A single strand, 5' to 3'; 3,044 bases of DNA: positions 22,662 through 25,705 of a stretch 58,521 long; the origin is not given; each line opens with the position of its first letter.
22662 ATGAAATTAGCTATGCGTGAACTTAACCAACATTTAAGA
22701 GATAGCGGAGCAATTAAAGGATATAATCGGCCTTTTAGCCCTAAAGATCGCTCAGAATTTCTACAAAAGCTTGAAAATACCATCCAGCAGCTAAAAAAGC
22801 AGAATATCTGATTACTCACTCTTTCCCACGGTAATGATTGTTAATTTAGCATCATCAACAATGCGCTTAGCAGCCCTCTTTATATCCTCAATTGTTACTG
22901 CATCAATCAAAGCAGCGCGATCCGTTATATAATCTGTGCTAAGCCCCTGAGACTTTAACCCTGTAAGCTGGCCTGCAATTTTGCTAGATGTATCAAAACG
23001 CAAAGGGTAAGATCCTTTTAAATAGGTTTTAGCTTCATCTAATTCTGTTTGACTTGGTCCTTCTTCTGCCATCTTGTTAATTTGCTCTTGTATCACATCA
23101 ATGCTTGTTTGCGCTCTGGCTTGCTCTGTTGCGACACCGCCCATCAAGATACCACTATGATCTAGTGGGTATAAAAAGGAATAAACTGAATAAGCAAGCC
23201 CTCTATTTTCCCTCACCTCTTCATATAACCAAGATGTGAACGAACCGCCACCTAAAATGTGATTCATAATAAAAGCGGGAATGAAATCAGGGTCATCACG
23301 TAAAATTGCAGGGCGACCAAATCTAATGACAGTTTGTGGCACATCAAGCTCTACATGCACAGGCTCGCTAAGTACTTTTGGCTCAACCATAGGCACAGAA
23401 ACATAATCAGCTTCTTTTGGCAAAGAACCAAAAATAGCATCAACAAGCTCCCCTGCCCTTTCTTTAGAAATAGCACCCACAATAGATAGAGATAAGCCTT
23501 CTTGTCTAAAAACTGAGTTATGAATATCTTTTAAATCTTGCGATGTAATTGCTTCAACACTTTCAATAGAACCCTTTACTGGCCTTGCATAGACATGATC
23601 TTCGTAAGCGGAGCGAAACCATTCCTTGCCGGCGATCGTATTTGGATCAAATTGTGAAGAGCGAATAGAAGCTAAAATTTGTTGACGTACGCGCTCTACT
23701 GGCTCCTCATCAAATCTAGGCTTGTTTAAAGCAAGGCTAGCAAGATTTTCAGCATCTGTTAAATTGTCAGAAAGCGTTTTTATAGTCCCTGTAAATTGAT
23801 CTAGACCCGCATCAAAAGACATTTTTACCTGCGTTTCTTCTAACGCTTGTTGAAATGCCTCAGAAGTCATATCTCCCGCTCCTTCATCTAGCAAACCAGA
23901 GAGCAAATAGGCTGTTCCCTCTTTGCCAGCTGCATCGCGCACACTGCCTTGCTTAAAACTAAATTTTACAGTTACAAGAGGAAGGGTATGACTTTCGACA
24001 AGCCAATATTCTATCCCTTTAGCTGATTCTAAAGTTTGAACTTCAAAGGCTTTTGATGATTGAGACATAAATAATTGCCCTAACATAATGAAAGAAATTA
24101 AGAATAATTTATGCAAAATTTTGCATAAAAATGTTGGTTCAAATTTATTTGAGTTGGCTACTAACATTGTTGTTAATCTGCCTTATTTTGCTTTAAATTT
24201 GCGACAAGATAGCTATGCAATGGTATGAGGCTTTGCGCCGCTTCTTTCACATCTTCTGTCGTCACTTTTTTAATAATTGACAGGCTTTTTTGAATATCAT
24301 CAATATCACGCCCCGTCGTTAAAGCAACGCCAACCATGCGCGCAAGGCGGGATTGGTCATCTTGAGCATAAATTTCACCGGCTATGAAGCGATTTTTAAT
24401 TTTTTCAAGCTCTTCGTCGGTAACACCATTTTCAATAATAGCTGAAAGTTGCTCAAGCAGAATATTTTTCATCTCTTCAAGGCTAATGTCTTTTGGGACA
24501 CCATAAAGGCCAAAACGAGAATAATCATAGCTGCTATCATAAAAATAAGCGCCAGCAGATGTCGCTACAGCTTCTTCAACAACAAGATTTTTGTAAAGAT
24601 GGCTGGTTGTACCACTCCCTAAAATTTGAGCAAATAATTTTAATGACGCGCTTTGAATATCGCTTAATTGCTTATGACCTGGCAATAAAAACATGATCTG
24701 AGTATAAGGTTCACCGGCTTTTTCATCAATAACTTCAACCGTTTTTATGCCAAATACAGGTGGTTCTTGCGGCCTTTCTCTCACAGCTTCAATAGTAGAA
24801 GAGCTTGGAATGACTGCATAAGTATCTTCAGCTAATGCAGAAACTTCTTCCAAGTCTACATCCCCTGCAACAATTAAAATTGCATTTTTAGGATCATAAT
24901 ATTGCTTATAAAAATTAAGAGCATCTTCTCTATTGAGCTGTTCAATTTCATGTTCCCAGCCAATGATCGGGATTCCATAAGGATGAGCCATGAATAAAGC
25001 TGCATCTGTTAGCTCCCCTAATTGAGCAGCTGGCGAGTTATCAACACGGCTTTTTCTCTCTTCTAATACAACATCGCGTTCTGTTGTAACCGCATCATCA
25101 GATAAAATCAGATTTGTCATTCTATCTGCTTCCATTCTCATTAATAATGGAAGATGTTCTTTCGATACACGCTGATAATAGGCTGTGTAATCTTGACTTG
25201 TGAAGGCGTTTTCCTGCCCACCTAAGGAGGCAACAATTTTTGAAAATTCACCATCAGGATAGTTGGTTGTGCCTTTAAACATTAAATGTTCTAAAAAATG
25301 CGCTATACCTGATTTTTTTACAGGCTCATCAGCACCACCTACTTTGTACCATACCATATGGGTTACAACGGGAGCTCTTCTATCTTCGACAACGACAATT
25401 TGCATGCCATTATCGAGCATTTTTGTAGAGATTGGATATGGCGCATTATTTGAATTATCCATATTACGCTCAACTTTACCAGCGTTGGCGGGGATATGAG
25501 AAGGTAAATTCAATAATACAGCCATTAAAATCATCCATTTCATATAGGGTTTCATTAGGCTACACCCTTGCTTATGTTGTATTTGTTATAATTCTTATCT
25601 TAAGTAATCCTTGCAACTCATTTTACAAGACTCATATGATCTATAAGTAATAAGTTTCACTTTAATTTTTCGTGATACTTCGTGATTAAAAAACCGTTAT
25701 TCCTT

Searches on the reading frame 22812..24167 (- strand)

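Call 63: search_protein_families(library=pfam, proteins=[window:22812-24167:-], max_evalue=0.000001)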
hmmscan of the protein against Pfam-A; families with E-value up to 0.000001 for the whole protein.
window:22812-24167:- (451 aa): 1 family
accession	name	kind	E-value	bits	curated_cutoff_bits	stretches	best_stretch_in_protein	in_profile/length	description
PF05193.26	Peptidase_M16_C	-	2.5e-33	115.9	23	1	207-382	2-180/181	Peptidase M16 inactive domain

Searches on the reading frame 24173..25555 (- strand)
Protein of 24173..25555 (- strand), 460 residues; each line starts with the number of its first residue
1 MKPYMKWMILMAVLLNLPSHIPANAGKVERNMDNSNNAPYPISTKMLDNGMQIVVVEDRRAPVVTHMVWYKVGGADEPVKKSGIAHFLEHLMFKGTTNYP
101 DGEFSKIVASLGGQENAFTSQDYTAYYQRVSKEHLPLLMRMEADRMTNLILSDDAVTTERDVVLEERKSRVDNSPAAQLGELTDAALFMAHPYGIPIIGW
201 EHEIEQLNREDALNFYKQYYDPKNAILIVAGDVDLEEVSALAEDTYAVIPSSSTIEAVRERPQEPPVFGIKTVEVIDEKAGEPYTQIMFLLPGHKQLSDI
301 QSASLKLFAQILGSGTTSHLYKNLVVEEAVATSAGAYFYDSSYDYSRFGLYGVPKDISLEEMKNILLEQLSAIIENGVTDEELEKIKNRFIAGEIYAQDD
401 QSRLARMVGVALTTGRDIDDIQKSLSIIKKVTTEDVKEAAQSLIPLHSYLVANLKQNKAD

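Call 63: search_protein_families(library=pfam, proteins=[window:24173-25555:-], max_evalue=0.000001)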
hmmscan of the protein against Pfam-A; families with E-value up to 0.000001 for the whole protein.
window:24173-25555:- (460 aa): 2 families
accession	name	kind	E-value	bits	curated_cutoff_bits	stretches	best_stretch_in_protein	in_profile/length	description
PF05193.26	Peptidase_M16_C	-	6.2e-35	121.1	23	1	207-389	2-180/181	Peptidase M16 inactive domain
PF00675.25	Peptidase_M16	-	2e-28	99.6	22.3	1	54-198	3-146/149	Insulinase (Peptidase family M16)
